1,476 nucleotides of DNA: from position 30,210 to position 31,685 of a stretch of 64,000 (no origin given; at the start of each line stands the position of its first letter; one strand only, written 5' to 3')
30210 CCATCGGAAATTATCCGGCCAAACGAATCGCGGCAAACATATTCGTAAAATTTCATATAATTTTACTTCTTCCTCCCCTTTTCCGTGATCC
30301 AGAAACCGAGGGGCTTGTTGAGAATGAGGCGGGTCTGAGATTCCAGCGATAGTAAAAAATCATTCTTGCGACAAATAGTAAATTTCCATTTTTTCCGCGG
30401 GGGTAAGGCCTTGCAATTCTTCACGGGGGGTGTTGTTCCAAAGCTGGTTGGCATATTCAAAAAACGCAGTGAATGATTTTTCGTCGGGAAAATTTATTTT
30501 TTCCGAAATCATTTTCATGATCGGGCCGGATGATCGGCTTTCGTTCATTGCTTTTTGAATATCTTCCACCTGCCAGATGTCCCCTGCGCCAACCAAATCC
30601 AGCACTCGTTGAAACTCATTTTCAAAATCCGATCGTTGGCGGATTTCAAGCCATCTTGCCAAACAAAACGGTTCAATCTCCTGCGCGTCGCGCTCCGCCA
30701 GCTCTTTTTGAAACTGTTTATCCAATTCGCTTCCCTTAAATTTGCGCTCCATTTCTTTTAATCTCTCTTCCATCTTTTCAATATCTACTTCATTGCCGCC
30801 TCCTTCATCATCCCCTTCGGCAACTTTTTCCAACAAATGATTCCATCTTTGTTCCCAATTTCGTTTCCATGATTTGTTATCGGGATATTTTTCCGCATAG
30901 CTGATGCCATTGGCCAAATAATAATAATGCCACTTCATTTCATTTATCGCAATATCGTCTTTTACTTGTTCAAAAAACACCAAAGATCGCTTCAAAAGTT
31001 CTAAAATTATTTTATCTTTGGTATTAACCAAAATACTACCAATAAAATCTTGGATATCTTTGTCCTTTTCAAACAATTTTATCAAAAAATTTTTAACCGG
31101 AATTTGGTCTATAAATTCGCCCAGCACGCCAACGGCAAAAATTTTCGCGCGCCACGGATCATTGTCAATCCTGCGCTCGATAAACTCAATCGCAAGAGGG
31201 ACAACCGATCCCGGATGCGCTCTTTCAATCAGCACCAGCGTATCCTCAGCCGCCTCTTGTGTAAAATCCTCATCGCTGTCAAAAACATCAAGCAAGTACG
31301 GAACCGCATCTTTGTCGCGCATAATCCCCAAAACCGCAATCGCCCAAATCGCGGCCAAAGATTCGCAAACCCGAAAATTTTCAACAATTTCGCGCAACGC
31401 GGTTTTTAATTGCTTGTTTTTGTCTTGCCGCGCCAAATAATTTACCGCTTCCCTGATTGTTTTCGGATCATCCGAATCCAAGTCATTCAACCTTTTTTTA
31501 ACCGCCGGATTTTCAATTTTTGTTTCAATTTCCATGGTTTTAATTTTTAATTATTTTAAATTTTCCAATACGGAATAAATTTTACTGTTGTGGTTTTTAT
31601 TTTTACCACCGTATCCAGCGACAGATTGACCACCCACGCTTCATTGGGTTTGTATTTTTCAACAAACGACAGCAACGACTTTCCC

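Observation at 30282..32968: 2.6-kb two-gene block (HEAT-like protein plus DUF4143-type AAA+ ATPase) bracketed by 67-bp direct repeats derived from the glycosyltransferase 3' end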

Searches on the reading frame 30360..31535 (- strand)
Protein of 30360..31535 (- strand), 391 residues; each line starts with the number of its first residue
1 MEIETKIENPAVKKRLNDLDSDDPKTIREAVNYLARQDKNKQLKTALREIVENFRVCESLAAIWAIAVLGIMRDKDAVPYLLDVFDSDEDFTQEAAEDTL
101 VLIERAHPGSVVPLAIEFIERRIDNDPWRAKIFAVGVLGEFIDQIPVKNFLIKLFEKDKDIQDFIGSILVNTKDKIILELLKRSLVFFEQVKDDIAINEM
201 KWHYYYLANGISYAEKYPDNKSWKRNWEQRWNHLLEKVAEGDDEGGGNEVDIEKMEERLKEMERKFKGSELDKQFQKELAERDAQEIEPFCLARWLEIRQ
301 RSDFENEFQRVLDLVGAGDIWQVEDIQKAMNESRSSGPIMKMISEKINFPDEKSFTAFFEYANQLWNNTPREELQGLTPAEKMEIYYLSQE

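Call 5: search_protein_families(library=pfam, proteins=[window:30360-31535:-], max_evalue=0.01)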
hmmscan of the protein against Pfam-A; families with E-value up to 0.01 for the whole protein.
window:30360-31535:- (391 aa): 1 family
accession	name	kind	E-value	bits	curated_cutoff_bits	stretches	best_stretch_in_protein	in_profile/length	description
PF13646.12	HEAT_2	-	6.9e-08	33.1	27.7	1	16-100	5-87/88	HEAT repeats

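Call 11: find_encoding_contigs(protein=window:30360-31535:-, flank=10000, max_places=10)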
Protein window:30360-31535:- (391 aa): 8 contigs read that carry it; 4 places shown.
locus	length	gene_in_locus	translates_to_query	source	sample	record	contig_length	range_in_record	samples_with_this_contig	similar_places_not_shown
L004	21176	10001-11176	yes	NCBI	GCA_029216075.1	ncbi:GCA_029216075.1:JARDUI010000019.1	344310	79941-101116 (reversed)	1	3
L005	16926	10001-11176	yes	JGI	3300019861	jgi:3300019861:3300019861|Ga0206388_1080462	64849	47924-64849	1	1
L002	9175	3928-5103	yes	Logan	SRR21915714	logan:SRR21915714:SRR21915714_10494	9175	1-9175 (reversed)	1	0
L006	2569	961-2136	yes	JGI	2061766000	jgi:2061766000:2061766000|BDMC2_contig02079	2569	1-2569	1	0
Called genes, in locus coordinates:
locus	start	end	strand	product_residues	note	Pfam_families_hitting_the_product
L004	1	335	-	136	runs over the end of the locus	PF04956:TrbC (weak), PF18895:T4SS_pilin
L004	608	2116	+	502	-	PF01743:PolyA_pol, PF12627:PolyA_pol_RNAbd, PF01966:HD, PF13735:tRNA_NucTran2_2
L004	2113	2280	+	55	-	-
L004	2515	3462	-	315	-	PF25231:DUF7847 (faint), PF06790:UPF0259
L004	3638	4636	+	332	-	PF12728:HTH_17 (weak)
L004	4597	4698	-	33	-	-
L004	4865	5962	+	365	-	PF13784:Fic_N, PF02661:Fic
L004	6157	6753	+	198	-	PF12917:YfbR-like (weak), PF13023:HD_3, PF01966:HD (weak)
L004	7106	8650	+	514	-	-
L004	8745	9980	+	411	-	PF01637:ATPase_2 (faint), PF00004:AAA (faint), PF13173:AAA_14, PF13635:DUF4143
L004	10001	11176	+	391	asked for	PF13646:HEAT_2 (weak)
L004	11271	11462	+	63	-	-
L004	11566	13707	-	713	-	PF17191:RecG_wedge, PF01336:tRNA_anti-codon (faint), PF00270:DEAD, PF04851:ResIII, PF22590:Cas3-like_C_2 (faint), PF00271:Helicase_C, PF19833:RecG_dom3_C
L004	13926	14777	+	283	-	PF01145:Band_7, PF13421:Band_7_1 (faint)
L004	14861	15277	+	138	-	-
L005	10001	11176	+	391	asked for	PF13646:HEAT_2 (weak)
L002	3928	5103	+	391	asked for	PF13646:HEAT_2 (weak)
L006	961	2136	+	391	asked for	PF13646:HEAT_2 (weak)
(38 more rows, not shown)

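Call 26: find_homologous_proteins(query=window:30360-31535:-)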
Query window:30360-31535:- (391 aa): 7 proteins with E <= 0.001 among 4364 candidates.
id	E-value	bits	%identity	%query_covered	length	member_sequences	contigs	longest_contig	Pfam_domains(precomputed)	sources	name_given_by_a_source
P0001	5.8e-257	870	100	100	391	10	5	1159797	PF13646.13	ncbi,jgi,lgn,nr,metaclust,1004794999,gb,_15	ncbi:MAG: HEAT repeat domain-containing protein [Candidatus Nealsonbacteria bacterium DGGOD1a]|jgi:h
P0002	5.9e-219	745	86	100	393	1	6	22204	PF13646.13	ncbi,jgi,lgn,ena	-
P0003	3.5e-217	739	85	100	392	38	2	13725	PF13646.13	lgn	-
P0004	1.2e-195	668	77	100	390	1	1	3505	-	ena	-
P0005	2.1e-175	601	70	100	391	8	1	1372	PF13646.13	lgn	-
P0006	7.0e-168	577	84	80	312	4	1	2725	-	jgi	-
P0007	6.2e-162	557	66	99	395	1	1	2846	-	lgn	-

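Call 27: find_encoding_contigs(protein=P0004, flank=10000)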
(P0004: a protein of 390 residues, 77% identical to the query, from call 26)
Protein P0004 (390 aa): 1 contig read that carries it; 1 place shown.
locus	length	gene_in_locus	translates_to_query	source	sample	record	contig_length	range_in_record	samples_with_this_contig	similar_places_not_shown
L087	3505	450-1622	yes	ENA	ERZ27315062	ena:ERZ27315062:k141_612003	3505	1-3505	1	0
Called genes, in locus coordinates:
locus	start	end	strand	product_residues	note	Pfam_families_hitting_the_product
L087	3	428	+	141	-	?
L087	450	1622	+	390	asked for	-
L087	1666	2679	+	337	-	PF19935:DUF6398, PF13181:TPR_8 (faint), PF07719:TPR_2 (faint), PF13428:TPR_14 (faint), PF14559:TPR_19 (faint)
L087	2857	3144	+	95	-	-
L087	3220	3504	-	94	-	?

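Call 28: find_encoding_contigs(protein=P0007, flank=10000)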
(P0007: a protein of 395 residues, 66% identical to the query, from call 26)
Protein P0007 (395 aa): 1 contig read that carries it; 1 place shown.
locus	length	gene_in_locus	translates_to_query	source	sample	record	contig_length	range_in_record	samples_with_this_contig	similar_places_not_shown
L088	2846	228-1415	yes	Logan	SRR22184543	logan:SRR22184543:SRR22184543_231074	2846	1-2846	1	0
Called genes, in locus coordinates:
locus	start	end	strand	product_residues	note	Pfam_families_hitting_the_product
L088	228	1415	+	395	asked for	-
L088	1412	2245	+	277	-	PF00892:EamA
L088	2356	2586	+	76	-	PF02604:PhdYeFM_antitox (weak)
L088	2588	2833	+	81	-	-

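Call 29: find_encoding_contigs(protein=P0003, flank=10000)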
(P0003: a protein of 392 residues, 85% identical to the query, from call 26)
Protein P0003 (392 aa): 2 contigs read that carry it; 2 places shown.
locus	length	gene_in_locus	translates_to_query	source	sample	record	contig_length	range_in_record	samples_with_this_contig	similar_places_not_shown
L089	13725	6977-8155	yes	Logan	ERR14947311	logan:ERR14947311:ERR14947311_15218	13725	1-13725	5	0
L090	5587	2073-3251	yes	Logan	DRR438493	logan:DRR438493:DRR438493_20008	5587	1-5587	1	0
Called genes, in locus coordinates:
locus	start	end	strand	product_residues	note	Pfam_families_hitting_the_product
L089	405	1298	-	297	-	-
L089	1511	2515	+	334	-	PF12728:HTH_17 (weak)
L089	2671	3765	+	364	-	PF13784:Fic_N, PF02661:Fic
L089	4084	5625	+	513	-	-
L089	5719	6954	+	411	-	PF01637:ATPase_2 (weak), PF13173:AAA_14, PF13635:DUF4143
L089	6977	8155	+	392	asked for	PF13646:HEAT_2 (faint)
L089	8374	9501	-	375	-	PF01637:ATPase_2 (weak), PF13173:AAA_14, PF13635:DUF4143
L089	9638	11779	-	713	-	PF17191:RecG_wedge, PF01336:tRNA_anti-codon (weak), PF00270:DEAD, PF04851:ResIII, PF00271:Helicase_C, PF19833:RecG_dom3_C (weak)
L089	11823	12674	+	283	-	PF01145:Band_7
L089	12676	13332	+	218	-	-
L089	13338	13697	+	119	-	PF01243:PNPOx_N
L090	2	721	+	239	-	?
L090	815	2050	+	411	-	PF01637:ATPase_2 (weak), PF13173:AAA_14, PF13635:DUF4143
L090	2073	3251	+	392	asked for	PF13646:HEAT_2 (faint)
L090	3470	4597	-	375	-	PF01637:ATPase_2 (weak), PF13173:AAA_14, PF13635:DUF4143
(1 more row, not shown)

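Call 40: search_protein_families(library=padloc, proteins=[window:30360-31535:-], max_evalue=0.01)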
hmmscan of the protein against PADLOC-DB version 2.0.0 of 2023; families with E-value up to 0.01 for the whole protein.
window:30360-31535:- (391 aa): 0 families

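Call 41: search_protein_families(library=ncbifam, proteins=[window:30360-31535:-], max_evalue=0.01)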
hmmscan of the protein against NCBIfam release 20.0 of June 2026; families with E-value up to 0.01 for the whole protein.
window:30360-31535:- (391 aa): 1 family
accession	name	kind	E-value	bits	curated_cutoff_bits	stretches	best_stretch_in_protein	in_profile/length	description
TIGR01824.1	PabB-clade2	equivalog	0.0031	16.8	408.55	1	258-324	54-119/355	aminodeoxychorismate synthase, component I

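Call 66: predict_structure(alignment_id=A1)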
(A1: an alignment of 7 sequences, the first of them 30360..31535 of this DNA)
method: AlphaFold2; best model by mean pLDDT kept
length: 391 residues; sequences in the alignment: 7
mean_pLDDT: 57.8   pTM: 0.43
mean pLDDT of the five models: 57.8, 55.6, 55.4, 49.2, 39.1
residues with pLDDT >= 90: 2; 70-90: 114; 50-70: 112; < 50: 163
segments of 3 or more residues with pLDDT < 50: 165-259, 261-263, 265-303, 368-391
pLDDT, mean of each block of 10 residues (from residue 1): 69 86 84 83 86 69 81 86 65 73 86 87 73 74 68 56 49 40 36 37 39 36 39 34 32 45 43 39 35 35 53 58 60 60 62 64 52 40 42 31
secondary structure, 60 per line:
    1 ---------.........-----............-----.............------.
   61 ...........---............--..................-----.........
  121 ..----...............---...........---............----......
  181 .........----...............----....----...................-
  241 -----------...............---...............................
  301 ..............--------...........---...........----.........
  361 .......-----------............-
elements in order: H10-18 H24-35 H41-53 H60-71 H75-86 H89-106 H112-122 H127-141 H145-155 H159-170 H175-189 H194-208 H213-216 H221-239 H252-266 H270-314 H323-333 H337-347 H352-367 H379-390

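Call 76: search_protein_representatives(alignment_id=A1)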
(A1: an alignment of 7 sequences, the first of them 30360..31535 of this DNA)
Query: 7 sequences, 391 profile positions. Proteins with E-value up to 0.001 (for the whole library): 50; up to 1e-10: 34; up to 1e-30: 23. The best 50 are listed.
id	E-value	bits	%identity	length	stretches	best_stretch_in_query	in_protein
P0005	8.0e-224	759.3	-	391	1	1-391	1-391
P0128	2.5e-85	303.3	-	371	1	11-385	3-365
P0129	7.0e-78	278.8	-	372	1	12-382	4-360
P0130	4.6e-72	259.6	-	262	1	10-266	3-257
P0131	1.0e-67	245.3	-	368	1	9-383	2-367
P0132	1.4e-63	231.7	-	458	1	18-383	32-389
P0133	1.5e-62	228.3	-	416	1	3-385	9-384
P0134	5.7e-60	219.8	-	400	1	13-382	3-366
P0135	3.5e-56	207.3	-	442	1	11-384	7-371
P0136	4.2e-56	207.1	-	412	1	13-383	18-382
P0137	2.9e-55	204.3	-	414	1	14-383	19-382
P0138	9.2e-55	202.7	-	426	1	19-384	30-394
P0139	2.0e-54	201.5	-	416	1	8-390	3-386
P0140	1.8e-51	191.9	-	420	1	13-382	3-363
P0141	3.9e-51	190.7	-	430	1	11-383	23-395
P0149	4.3e-37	144.5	-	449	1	18-381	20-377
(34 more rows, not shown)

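Call 78: search_protein_families(library=pfam, alignment_id=A4, max_evalue=0.01)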
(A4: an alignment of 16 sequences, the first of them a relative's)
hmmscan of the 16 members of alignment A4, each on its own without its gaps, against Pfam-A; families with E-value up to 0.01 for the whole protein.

A. member 1, P0128 (371 aa): 0 families

B. families by the number of members that match (of 16 scanned): 5 families
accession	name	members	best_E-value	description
PF13646.12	HEAT_2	9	2.4e-07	HEAT repeats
PF02810.21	SEC-C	8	7.3e-11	SEC-C motif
PF03130.22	HEAT_PBS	4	9.6e-05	PBS lyase HEAT-like repeat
PF12830.13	Nipped-B_C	1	0.0011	Sister chromatid cohesion C-terminus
PF02244.21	Propep_M14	1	0.0087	Carboxypeptidase activation peptide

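Call 79: find_homologous_proteins(query=A4, max_evalue=1e-10)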
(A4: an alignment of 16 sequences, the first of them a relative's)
Query A4 (16 sequences) (371 aa, profile of the alignment): 3 proteins with E <= 1e-10 among 8000 candidates.
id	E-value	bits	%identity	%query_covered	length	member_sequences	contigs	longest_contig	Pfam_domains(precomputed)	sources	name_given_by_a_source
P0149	4.0e-142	492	30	85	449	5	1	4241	-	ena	-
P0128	9.9e-135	468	100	100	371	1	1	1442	-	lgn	-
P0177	5.2e-134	465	30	96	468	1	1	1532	PF02810.22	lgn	-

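Call 80: find_encoding_contigs(protein=P0149, flank=5000)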
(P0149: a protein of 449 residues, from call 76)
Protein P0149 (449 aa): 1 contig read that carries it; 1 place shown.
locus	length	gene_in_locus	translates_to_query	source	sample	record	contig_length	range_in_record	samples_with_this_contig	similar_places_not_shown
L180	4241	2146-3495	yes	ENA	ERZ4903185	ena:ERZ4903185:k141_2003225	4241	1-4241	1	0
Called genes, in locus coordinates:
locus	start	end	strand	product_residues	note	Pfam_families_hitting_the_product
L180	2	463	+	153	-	?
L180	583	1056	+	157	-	PF00293:NUDIX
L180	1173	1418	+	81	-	PF21956:DUF6922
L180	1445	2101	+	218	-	PF08843:AbiEii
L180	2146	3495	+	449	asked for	-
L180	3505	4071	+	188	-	-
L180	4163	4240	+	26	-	?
